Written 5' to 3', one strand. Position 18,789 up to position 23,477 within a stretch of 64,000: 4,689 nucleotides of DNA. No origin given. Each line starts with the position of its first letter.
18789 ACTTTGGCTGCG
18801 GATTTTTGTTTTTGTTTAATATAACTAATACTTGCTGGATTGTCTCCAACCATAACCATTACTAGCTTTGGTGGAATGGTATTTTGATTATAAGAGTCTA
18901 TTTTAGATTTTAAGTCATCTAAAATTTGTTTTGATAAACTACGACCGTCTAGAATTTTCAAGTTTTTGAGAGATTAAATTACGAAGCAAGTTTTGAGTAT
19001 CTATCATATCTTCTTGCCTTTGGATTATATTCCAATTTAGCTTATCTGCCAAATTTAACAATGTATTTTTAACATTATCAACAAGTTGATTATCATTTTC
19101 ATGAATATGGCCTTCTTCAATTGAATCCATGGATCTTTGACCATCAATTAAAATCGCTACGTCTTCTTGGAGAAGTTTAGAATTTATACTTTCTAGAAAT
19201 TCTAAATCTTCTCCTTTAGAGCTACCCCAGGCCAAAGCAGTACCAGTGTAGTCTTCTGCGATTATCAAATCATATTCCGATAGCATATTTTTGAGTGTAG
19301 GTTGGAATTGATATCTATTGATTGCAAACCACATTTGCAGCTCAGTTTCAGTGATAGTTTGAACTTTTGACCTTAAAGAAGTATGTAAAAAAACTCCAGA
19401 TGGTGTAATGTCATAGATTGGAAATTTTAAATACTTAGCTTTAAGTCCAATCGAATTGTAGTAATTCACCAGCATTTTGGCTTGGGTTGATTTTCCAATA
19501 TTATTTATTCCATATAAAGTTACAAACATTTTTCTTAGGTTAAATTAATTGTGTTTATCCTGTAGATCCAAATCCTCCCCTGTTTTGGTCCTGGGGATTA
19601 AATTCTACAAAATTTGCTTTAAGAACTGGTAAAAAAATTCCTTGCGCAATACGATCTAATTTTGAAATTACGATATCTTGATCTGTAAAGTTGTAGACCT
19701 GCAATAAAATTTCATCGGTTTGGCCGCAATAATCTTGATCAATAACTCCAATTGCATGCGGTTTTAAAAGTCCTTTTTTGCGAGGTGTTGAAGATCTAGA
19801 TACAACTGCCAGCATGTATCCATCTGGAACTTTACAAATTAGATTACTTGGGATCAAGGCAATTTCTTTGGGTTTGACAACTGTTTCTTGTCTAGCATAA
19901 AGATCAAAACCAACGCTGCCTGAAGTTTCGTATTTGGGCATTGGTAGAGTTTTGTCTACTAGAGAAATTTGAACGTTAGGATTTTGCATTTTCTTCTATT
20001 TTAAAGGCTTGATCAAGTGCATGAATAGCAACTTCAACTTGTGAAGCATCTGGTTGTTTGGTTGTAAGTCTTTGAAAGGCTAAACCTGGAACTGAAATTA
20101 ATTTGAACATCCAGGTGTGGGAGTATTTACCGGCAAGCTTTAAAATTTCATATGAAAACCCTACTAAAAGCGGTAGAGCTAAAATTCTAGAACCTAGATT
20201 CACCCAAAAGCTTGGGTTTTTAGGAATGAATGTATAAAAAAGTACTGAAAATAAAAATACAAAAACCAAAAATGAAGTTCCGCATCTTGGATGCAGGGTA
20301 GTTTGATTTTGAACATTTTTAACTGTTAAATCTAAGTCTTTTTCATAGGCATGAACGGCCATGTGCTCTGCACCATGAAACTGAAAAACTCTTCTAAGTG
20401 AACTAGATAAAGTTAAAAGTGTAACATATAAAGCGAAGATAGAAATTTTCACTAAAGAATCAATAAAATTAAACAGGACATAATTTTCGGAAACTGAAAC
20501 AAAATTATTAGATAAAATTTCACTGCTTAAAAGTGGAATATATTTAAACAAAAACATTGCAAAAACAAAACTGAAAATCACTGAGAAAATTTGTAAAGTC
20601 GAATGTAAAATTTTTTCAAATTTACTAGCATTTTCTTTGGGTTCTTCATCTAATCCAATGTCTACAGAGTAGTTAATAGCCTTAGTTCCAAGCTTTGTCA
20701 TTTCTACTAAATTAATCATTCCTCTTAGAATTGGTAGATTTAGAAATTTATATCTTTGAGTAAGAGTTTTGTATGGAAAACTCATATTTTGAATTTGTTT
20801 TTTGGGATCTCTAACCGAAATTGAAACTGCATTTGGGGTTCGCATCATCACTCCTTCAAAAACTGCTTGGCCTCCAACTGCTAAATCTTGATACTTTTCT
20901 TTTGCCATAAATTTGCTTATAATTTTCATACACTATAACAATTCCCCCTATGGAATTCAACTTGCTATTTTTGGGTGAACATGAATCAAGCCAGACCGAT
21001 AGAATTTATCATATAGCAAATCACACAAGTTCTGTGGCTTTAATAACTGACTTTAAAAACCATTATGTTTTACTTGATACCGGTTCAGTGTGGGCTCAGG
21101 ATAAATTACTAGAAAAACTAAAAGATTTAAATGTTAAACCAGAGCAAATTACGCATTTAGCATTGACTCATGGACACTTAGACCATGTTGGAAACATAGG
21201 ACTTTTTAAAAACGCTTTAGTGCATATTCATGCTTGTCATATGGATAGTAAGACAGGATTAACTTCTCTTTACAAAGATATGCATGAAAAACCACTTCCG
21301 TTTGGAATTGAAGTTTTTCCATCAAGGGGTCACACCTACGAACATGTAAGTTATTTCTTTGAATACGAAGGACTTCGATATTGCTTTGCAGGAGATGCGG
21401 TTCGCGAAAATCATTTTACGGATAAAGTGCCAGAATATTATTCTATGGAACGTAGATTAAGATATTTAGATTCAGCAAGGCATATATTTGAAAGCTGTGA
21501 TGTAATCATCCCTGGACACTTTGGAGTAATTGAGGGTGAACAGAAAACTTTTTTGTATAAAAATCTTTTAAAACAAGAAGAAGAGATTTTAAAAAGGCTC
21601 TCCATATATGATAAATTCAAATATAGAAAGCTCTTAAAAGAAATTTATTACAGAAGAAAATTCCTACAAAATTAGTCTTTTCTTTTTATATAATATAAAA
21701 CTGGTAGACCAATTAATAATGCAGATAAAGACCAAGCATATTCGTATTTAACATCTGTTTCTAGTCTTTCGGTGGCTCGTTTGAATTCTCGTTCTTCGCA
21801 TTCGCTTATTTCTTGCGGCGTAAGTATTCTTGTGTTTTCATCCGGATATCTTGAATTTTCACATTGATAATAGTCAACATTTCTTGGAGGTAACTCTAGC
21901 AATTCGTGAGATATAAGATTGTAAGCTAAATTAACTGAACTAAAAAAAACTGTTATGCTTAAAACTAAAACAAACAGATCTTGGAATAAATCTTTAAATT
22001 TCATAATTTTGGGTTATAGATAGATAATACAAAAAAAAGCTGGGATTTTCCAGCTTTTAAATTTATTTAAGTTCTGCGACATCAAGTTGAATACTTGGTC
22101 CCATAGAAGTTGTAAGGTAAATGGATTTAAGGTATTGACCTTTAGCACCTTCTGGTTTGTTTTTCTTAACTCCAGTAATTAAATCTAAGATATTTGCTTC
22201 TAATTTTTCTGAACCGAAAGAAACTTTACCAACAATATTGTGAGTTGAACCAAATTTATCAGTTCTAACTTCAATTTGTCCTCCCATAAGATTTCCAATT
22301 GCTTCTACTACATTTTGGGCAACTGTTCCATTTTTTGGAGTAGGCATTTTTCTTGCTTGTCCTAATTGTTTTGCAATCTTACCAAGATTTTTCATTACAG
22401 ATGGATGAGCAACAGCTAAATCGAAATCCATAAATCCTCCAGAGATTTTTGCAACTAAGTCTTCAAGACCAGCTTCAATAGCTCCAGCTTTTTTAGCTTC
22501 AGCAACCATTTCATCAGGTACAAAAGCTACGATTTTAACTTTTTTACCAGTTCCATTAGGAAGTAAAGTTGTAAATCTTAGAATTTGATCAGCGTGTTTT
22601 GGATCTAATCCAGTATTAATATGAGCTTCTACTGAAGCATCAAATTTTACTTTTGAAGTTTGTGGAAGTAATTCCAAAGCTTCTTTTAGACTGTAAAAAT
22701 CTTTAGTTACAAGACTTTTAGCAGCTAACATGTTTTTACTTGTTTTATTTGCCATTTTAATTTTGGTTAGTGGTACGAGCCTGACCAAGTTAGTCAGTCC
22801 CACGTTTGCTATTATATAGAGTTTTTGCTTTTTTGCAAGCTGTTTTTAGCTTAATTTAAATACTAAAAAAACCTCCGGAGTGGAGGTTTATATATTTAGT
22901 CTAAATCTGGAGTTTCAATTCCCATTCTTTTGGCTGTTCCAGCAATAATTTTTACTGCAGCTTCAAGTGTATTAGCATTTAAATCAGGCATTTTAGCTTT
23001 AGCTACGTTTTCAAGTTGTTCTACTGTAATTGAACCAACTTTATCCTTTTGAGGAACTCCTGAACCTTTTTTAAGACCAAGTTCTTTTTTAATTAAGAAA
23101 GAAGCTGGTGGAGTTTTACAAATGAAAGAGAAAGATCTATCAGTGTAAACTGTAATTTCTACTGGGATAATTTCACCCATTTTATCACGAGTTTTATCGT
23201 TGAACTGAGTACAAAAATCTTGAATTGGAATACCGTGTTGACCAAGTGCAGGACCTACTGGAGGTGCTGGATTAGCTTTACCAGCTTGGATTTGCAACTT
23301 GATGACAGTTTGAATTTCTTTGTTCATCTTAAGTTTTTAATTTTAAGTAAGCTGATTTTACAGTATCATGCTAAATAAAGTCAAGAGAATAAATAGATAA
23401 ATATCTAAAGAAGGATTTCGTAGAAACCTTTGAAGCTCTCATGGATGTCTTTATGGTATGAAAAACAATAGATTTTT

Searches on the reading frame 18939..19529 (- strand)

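Call 12: search_protein_families(library=pfam, proteins=[window:18939-19529:-], max_evalue=0.001)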
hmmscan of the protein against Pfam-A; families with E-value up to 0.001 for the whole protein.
window:18939-19529:- (196 aa): 1 family
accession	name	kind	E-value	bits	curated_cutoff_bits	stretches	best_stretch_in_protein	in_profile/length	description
PF02223.23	Thymidylate_kin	-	5.7e-12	46.1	27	1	7-174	3-177/185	Thymidylate kinase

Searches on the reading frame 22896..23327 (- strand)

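Call 8: search_protein_families(library=pfam, proteins=[window:22896-23327:-], max_evalue=0.01)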
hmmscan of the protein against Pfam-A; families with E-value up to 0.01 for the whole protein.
window:22896-23327:- (143 aa): 2 families
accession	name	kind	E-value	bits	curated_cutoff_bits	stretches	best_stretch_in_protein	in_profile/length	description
PF00298.24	Ribosomal_L11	-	1.4e-28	99.5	21.4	1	71-138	1-68/69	Ribosomal protein L11, RNA binding domain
PF03946.19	Ribosomal_L11_N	-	1.9e-28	98.4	32.9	1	9-66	1-58/58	Ribosomal protein L11, N-terminal domain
